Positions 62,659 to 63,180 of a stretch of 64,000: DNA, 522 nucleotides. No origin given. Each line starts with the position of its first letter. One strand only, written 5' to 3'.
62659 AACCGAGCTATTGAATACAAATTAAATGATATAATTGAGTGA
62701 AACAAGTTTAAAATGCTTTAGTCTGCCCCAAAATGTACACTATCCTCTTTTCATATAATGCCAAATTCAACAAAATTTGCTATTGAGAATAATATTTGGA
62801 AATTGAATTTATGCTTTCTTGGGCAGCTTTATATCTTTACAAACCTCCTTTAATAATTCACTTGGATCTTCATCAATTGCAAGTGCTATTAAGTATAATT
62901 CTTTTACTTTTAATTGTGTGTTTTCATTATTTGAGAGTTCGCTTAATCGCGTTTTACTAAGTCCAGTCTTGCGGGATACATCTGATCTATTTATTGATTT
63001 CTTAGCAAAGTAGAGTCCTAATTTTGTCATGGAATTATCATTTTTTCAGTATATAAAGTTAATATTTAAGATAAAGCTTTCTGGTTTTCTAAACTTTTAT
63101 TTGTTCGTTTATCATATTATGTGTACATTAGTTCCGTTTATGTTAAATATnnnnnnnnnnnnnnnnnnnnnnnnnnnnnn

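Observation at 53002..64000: Integrase island inserted at a tRNA(CAT) gene carrying a defence-gene cargo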

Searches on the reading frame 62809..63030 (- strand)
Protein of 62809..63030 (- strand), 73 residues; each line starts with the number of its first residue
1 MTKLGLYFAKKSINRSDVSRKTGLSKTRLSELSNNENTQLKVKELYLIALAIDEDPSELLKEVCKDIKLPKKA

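Call 8: search_protein_families(library=pfam, proteins=[window:62809-63030:-], max_evalue=0.01)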
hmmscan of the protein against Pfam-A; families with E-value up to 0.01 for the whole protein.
window:62809-63030:- (73 aa): 3 families
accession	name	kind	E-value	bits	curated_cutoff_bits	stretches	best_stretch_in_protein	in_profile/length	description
PF13443.12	HTH_26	-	3.9e-09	37.1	22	1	8-61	6-59/63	Cro/C1-type HTH DNA-binding domain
PF12844.13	HTH_19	-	0.0014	19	30.2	1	11-61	11-60/64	Helix-turn-helix domain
PF01381.28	HTH_3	-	0.0019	18.7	23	1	11-59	8-55/55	Helix-turn-helix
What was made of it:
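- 62809..63030 (-): XRE-type HTH protein (73 aa), divergent from HEPN. Pfam HTH_26 (call 8).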

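Call 20: find_encoding_contigs(protein=window:62809-63030:-, flank=10000, max_places=6)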
Protein window:62809-63030:- (73 aa): no gene with exactly this product is on record in the collection.

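Call 42: search_protein_families(library=padloc, proteins=[window:62809-63030:-], max_evalue=0.001)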
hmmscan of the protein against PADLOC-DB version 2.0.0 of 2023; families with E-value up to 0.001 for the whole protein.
window:62809-63030:- (73 aa): 0 families

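Call 43: search_protein_families(library=ncbifam, proteins=[window:62809-63030:-], max_evalue=0.001)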
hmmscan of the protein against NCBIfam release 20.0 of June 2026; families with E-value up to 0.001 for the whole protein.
window:62809-63030:- (73 aa): 0 families
